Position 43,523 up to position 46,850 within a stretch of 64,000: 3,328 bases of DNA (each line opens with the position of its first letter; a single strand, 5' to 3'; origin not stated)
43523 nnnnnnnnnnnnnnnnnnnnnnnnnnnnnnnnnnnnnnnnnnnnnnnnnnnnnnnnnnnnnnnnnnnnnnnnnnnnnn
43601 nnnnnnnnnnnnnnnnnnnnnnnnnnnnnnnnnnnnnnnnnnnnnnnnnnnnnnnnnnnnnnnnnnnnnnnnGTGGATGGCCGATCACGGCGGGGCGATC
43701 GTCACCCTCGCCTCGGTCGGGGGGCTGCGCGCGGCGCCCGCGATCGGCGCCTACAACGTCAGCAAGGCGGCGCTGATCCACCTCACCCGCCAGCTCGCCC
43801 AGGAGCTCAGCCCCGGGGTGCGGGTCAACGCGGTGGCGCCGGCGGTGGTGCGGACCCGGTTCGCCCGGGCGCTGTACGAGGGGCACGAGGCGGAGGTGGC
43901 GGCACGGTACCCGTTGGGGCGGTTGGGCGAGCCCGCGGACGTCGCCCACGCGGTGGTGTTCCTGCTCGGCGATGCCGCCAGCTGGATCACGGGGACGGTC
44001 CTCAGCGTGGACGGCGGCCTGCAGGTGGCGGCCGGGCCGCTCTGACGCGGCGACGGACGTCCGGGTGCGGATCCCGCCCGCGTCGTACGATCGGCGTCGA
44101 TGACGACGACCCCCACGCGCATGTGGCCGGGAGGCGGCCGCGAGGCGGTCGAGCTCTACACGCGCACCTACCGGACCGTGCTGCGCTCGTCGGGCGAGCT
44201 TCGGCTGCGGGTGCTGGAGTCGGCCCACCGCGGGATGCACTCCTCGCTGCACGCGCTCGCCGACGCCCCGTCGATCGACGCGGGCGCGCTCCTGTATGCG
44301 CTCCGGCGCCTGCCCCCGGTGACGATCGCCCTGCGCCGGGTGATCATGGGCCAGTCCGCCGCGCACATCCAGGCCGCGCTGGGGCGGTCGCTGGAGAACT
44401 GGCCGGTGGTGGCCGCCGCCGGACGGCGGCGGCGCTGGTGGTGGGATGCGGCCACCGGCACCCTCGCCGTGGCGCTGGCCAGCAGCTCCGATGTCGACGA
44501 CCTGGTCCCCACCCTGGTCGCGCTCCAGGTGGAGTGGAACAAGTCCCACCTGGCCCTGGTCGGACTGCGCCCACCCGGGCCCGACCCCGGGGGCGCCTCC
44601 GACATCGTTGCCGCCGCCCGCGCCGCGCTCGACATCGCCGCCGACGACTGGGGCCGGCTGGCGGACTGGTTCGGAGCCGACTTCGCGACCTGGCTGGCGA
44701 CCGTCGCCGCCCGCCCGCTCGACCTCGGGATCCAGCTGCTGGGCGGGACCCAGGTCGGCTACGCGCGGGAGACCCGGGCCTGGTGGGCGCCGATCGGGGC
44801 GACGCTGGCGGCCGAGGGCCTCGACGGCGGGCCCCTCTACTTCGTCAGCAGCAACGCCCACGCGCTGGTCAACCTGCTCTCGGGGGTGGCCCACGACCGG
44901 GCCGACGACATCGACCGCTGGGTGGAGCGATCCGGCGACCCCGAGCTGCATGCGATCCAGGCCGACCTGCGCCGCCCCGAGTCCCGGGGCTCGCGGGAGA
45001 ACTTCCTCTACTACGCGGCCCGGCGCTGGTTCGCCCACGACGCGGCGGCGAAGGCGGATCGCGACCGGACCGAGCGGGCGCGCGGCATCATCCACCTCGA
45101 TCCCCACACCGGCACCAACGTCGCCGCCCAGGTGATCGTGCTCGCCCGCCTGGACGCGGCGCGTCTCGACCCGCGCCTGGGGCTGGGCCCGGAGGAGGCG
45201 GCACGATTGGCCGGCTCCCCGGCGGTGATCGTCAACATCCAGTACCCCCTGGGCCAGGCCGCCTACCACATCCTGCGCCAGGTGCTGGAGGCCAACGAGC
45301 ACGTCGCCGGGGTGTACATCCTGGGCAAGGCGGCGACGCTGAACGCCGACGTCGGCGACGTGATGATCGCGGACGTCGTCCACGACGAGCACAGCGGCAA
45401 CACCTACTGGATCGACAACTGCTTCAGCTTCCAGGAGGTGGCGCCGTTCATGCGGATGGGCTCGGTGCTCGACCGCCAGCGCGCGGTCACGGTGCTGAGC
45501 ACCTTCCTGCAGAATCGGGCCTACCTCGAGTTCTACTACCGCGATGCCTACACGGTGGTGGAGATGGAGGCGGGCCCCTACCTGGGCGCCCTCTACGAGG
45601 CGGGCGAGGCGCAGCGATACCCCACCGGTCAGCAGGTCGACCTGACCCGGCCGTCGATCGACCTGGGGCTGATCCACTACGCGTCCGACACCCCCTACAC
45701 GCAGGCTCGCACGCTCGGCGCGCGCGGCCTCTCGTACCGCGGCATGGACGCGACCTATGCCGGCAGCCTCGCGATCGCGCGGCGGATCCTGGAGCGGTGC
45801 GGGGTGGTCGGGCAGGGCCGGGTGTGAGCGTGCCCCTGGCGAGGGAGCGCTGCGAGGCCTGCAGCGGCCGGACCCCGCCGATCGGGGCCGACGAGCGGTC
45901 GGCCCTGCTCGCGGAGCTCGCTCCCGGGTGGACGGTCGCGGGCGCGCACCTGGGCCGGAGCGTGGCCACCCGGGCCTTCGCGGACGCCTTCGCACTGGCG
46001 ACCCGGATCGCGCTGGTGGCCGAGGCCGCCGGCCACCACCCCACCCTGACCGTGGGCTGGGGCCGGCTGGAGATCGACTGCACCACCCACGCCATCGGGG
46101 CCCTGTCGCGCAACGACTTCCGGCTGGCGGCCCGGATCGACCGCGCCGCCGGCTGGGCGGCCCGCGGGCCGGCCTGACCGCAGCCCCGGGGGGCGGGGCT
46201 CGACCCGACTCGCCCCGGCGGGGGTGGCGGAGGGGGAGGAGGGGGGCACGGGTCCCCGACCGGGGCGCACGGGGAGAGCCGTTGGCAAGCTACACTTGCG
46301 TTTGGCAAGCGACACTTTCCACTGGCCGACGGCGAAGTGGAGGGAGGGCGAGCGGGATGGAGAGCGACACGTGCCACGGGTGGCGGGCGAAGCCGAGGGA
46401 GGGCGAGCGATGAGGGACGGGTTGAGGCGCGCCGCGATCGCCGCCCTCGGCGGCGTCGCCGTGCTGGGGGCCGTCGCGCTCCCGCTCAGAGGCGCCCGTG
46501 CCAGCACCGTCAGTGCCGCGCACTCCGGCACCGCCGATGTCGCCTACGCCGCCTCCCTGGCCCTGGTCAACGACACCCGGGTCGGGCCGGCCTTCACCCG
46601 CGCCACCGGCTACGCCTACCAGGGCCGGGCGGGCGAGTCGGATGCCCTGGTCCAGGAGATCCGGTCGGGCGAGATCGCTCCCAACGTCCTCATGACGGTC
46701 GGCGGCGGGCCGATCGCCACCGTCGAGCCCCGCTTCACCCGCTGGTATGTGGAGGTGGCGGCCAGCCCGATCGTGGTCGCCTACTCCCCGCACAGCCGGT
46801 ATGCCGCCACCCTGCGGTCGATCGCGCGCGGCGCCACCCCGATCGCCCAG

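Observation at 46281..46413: Unusual leader of the ABC importer: tandem 17-bp repeats, a duplicated 15-nt purine-rich element and a coupled 18-codon Cys/His uORF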

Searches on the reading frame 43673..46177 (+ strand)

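Call 4: search_protein_families(library=pfam, proteins=[window:43673-46177:+])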
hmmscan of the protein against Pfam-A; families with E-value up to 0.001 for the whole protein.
window:43673-46177:+ (834 aa): 1 family
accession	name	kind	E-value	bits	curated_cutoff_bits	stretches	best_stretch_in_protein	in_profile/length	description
PF01329.24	Pterin_4a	-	1e-23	83.6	26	1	737-824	3-90/91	Pterin 4 alpha carbinolamine dehydratase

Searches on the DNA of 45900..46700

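Call 3: search_rna_families(source=window, start=45900, end=46700, threshold=evalue, max_evalue=10, show_alignments=3)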
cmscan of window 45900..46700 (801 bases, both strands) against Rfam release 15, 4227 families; matches with E-value up to 10: 1.
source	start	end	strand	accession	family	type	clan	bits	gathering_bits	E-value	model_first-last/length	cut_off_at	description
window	45965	46020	-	RF03207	mir-3960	Gene; miRNA;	-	20.4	73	3.3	1-73/73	no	mir-3960 microRNA precursor family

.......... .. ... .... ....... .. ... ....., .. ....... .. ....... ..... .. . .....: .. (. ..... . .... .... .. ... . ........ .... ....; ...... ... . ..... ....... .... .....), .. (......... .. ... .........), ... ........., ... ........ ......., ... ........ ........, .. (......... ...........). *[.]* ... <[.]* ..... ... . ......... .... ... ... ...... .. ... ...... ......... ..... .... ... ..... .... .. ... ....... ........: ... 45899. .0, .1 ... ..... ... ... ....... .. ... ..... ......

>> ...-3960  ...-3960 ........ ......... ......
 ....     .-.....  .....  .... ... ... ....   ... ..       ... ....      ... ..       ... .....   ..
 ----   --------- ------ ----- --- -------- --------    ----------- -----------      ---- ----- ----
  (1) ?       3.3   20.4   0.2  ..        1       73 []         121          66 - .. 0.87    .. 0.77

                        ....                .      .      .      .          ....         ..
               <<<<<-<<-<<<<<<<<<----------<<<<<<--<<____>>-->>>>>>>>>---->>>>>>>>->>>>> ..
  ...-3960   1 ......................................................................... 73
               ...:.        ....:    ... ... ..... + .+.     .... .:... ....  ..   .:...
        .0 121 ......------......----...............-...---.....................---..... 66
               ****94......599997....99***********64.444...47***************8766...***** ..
